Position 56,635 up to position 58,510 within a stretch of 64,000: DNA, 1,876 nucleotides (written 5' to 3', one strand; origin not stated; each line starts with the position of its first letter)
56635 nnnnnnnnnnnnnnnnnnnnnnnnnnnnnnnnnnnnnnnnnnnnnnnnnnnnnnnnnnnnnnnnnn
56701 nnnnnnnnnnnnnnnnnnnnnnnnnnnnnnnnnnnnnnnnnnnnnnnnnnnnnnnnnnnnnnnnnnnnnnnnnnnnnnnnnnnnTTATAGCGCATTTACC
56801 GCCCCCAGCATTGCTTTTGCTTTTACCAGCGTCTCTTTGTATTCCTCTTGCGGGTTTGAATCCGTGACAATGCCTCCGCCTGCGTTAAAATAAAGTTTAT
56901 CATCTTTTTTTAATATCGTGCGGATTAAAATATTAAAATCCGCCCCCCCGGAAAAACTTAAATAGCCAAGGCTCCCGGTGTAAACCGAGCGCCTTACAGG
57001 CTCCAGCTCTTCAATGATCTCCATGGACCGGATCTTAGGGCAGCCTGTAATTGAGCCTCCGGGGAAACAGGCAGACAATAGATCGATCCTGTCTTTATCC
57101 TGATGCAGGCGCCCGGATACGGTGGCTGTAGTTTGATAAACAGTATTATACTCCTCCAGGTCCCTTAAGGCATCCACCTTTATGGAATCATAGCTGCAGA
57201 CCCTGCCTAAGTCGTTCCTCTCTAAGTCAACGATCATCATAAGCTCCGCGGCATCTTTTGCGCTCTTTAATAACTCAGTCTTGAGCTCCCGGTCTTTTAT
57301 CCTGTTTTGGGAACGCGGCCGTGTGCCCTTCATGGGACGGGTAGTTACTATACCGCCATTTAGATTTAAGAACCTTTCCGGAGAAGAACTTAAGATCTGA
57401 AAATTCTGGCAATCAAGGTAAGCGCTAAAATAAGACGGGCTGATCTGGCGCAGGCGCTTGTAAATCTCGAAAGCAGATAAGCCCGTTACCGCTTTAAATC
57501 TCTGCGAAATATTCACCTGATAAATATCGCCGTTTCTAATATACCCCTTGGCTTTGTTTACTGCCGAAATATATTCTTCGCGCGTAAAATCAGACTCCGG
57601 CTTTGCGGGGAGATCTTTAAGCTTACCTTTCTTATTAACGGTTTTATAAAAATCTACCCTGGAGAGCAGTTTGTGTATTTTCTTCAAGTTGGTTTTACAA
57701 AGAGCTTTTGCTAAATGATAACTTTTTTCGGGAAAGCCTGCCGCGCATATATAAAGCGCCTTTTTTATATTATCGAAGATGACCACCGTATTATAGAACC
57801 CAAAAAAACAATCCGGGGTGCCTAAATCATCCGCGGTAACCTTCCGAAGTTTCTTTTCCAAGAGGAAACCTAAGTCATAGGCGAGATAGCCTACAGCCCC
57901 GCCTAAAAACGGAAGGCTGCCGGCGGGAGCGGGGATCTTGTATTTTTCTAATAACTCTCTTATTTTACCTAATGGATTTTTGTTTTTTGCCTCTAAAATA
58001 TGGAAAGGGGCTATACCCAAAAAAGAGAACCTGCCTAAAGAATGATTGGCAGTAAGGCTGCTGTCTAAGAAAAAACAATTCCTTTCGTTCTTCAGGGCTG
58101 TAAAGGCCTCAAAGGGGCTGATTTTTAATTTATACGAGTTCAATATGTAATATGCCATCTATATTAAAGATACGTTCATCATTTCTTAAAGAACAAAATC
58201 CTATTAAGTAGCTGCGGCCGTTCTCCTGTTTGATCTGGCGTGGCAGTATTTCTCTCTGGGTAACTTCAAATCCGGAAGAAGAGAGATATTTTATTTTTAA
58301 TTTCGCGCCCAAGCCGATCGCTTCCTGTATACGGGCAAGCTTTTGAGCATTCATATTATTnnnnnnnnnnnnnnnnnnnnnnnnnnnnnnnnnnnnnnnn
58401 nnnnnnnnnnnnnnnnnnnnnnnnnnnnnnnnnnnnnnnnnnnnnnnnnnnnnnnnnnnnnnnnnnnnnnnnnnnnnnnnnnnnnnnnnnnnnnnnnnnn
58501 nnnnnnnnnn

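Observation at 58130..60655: Overlapping four-gene operon: DEDDh exonuclease::WYL-like fusion, DUF2156-like protein, YkgJ Cys-cluster protein, CsaA-like tRNA-binding protein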

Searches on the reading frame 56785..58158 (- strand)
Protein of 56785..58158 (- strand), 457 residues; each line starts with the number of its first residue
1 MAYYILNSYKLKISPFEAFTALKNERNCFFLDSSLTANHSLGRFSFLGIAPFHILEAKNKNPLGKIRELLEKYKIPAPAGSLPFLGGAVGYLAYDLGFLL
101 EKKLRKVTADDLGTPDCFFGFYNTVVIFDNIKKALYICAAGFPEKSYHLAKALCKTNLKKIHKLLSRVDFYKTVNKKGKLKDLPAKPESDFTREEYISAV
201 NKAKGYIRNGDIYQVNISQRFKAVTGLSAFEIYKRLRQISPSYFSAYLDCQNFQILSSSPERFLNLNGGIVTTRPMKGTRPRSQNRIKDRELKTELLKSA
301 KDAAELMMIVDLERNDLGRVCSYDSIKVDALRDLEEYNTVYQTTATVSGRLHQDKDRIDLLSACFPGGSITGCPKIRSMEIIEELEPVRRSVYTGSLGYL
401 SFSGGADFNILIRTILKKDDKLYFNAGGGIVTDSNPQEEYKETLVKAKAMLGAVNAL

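Call 3: search_protein_families(library=pfam, proteins=[window:56785-58158:-], max_evalue=0.01)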
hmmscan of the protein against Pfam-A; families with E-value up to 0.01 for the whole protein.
window:56785-58158:- (457 aa): 2 families
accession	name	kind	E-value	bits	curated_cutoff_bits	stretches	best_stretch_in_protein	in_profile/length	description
PF00425.24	Chorismate_bind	-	6.1e-89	298.4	27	1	193-446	2-257/257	chorismate binding enzyme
PF04715.19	Anth_synt_I_N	-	5e-25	88.8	23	1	13-137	3-140/140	Anthranilate synthase component I, N terminal region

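Call 4: search_protein_families(library=ncbifam, proteins=[window:56785-58158:-], max_evalue=0.01)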
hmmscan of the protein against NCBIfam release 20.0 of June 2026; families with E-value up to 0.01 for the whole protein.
window:56785-58158:- (457 aa): 26 families (the best 25 are shown)
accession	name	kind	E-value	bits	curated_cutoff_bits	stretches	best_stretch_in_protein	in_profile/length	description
TIGR00564.1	trpE_most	equivalog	1.2e-120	403.6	517.7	1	13-453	4-453/455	anthranilate synthase component I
NF004610.0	PRK05940.1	equivalog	1.3e-104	350.6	568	1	41-456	50-461/467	anthranilate synthase component I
TIGR01824.1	PabB-clade2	equivalog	4.6e-103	345.2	408.55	1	86-450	1-355/355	aminodeoxychorismate synthase, component I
NF006563.0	PRK09070.1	equivalog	2e-102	343.2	514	1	59-455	64-445/447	aminodeoxychorismate synthase component I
TIGR00553.1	pabB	equivalog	1.5e-99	333.3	328.4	1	89-449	2-328/329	aminodeoxychorismate synthase component I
TIGR01820.1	TrpE-arch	equivalog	2.5e-99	333.6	512.05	1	83-454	96-448/449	anthranilate synthase component I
NF010086.0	PRK13571.1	equivalog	6.6e-94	315.2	693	1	40-456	62-499/510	anthranilate synthase component I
NF005698.0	PRK07508.1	equivalog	2e-88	296.5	452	2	186-450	109-375/383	aminodeoxychorismate synthase component I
NF012009.0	PRK15465.1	equivalog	1.8e-86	290.5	622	1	59-451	76-448/453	aminodeoxychorismate synthase component 1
NF010087.0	PRK13572.1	equivalog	6e-79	265.7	580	1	13-455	9-432/435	anthranilate synthase component I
NF010089.0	PRK13574.1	equivalog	1.7e-74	251.3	527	2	190-453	154-417/421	anthranilate synthase component I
NF010079.0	PRK13564.1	equivalog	3e-67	227.6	471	1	60-455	121-512/521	anthranilate synthase component 1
TIGR01823.1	PabB-fungal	equivalog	6.6e-66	223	442.55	1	66-453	345-740/742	aminodeoxychorismate synthase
NF010082.0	PRK13567.1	equivalog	6.2e-63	213.1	576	1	80-451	93-464/468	anthranilate synthase component I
NF004530.0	PRK05877.1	equivalog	3.5e-61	207.7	383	1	192-454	159-415/425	aminodeoxychorismate synthase component I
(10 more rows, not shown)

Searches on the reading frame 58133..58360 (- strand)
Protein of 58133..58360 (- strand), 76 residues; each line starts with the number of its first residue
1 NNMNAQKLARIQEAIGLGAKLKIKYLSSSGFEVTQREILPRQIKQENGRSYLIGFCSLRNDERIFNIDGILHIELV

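Call 71: search_solved_structures(query=window:58133-58360:-, max_evalue=1, show_alignments=4)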
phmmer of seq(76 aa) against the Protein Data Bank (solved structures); distinct sequences matched with E-value up to 1: 6.
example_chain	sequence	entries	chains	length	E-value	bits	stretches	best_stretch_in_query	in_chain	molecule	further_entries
8bnv_A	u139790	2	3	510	1.1e-07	35.2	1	6-74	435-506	AAA family ATPase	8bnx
8bns_A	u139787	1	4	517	8.1e-06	29.3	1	6-74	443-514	AAA ATPase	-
6sj9_A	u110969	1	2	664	3.7e-05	27.2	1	4-73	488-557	Proteasome accessory factor B/C (PafBC)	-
9fnd_X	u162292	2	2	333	0.41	14.4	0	9-69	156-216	Transcriptional regulator-like protein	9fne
7p5x_AY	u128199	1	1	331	0.42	14.3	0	9-69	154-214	Transcriptional regulator-like protein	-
5k79_A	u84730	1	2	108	0.43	14.3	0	34-72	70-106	Cyanovirin-N domain protein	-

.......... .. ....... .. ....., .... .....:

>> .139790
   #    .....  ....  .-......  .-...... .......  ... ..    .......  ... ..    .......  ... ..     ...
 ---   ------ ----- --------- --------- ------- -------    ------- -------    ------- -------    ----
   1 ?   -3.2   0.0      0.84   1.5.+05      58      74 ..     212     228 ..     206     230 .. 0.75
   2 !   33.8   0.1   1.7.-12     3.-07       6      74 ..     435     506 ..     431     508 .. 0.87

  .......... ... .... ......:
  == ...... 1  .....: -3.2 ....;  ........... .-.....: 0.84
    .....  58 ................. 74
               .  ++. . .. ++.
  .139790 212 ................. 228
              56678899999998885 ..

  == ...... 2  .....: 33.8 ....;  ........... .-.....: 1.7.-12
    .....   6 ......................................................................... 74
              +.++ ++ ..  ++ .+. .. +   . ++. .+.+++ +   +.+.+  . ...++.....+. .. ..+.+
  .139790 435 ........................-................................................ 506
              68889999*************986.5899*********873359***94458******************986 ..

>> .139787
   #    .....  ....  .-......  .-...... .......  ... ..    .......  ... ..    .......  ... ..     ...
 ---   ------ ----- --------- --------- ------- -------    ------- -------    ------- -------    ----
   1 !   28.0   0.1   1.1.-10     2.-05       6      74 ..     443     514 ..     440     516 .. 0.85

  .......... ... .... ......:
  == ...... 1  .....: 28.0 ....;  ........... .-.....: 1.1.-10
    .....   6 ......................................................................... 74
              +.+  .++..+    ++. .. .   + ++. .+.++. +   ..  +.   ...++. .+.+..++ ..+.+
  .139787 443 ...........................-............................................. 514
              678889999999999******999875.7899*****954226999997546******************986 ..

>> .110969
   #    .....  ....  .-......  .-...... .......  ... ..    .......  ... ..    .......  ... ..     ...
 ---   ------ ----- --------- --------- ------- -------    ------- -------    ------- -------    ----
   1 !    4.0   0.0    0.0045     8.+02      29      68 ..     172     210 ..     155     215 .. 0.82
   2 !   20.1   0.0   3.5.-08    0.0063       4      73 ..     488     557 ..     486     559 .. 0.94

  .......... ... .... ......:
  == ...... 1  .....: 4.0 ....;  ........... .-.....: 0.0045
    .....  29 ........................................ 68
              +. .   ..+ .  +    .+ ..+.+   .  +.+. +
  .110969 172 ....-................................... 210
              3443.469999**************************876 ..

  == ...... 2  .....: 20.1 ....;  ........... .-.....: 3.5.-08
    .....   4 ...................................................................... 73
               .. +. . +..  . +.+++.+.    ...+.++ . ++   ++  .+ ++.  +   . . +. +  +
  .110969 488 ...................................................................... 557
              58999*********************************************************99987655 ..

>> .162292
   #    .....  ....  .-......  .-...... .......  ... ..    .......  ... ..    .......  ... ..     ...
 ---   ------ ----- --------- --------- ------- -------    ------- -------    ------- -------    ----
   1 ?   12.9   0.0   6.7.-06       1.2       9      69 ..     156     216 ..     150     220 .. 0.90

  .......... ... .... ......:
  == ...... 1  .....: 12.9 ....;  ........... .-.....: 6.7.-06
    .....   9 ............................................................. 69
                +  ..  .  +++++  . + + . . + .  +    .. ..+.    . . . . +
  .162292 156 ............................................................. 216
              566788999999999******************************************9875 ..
